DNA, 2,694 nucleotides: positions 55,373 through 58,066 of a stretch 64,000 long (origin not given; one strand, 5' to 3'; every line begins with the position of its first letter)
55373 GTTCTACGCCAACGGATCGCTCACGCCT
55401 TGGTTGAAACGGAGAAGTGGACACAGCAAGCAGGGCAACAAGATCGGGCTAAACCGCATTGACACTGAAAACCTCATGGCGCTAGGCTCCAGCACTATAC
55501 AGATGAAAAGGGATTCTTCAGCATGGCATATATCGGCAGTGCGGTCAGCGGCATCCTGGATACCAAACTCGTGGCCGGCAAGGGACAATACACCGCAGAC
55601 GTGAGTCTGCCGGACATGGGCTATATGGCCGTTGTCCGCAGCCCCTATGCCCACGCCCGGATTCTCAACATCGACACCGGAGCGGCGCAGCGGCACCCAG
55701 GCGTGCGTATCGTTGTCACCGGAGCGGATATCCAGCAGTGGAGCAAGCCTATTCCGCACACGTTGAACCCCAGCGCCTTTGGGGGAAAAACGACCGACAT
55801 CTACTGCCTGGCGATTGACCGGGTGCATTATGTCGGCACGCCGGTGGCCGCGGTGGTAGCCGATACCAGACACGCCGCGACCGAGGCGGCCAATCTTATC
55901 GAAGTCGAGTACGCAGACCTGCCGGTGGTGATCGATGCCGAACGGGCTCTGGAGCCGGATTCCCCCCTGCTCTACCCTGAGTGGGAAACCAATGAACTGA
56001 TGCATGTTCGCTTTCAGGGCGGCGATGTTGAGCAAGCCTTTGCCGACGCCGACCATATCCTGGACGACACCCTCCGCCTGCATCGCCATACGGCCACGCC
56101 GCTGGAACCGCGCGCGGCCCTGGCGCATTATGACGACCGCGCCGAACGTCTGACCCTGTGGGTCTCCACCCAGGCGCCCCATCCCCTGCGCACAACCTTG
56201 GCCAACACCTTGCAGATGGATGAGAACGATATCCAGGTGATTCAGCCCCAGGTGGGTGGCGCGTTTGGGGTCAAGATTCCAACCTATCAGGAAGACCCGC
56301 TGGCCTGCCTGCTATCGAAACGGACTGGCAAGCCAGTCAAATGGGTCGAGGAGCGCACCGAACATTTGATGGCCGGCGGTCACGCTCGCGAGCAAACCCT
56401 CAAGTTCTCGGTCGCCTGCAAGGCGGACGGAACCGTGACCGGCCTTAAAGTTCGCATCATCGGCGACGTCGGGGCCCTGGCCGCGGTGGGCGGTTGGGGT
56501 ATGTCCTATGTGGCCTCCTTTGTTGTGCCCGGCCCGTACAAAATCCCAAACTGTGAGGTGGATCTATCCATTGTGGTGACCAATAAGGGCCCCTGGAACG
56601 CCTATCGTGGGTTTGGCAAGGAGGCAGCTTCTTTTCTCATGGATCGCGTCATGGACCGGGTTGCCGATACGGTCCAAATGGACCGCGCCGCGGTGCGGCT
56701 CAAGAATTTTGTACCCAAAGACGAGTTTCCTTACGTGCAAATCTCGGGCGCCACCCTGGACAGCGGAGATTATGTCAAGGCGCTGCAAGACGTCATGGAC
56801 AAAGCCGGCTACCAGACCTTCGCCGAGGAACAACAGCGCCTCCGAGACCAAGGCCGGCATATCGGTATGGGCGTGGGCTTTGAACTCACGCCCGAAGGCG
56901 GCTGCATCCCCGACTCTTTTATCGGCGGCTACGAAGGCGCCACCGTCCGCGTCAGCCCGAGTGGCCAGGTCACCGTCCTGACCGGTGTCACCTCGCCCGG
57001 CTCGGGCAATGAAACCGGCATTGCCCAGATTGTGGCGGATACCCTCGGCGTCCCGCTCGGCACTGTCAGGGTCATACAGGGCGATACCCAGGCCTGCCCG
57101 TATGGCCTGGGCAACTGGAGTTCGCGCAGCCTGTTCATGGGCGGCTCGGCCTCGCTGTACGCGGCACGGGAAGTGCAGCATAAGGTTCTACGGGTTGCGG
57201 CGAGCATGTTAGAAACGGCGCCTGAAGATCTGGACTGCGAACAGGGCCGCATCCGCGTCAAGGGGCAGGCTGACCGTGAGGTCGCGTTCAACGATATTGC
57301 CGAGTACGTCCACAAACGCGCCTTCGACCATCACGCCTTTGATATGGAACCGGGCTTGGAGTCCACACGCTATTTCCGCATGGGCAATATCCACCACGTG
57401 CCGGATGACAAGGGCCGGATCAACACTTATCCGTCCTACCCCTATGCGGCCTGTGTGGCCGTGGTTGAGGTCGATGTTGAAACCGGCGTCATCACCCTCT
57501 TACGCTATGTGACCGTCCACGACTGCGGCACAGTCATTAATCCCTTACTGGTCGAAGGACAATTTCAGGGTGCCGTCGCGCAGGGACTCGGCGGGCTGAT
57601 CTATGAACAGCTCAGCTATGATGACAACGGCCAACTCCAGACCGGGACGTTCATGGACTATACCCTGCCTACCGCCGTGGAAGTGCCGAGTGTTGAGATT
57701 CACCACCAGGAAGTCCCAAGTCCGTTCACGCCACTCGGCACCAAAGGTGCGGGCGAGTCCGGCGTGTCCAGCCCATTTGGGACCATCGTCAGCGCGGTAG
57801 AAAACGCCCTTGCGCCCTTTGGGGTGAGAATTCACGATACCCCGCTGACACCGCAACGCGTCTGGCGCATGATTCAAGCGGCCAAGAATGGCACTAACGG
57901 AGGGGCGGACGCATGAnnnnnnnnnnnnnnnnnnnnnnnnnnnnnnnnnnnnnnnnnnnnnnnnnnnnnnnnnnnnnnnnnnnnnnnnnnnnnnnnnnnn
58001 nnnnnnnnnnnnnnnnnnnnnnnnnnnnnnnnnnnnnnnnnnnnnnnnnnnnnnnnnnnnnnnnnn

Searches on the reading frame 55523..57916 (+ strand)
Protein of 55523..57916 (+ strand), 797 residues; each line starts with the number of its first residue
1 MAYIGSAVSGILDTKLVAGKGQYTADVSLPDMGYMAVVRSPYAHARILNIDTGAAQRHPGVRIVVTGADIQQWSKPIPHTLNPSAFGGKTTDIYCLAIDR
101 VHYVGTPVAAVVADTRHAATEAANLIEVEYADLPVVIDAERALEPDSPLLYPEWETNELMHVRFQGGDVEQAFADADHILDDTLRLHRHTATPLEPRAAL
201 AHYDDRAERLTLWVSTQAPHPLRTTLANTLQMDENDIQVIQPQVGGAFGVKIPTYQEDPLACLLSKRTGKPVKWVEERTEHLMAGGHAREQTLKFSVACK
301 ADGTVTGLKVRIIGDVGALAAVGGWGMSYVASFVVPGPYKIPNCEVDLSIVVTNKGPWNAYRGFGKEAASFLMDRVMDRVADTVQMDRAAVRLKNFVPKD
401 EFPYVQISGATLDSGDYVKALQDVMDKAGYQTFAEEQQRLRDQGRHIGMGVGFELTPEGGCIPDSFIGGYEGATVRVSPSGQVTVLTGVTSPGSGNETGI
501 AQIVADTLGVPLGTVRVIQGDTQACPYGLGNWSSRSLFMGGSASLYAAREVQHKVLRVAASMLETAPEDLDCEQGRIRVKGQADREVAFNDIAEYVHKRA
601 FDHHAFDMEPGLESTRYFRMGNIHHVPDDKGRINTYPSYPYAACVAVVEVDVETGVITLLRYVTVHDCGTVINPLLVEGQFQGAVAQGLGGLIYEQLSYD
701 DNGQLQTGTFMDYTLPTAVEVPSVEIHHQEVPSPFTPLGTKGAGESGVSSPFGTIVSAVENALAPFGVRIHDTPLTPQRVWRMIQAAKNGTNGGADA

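Call 54: list_cluster_members(proteins=[window:55523-57916:+, window:53228-54370:-, window:51462-52544:+, window:50364-51401:+])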
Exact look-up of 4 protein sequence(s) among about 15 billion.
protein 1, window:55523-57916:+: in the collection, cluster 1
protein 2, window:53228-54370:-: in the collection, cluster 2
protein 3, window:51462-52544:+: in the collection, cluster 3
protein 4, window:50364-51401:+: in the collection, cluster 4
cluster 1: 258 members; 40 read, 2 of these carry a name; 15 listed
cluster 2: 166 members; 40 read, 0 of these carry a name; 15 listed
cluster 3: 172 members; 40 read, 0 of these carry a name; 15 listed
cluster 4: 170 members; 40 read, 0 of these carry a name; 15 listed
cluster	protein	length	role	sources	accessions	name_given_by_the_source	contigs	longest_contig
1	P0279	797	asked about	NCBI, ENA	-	-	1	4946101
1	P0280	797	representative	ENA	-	-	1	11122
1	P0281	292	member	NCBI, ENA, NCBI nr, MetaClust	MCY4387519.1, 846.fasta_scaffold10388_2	MAG: xanthine dehydrogenase family protein subunit M [Desulfurellaceae bacterium] | xanthine dehydrogenase family protein subunit M [Desulfurellaceae bacterium] | \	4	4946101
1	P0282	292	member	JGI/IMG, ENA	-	carbon-monoxide dehydrogenase medium subunit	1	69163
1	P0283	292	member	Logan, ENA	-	-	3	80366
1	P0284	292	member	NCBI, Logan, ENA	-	-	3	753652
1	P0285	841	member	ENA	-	-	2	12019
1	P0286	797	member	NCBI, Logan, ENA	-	-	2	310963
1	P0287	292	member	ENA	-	-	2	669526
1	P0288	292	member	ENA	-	-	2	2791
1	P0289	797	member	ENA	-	-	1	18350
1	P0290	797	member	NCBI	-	-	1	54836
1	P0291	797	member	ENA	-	-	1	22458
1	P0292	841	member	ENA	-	-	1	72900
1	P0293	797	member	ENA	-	-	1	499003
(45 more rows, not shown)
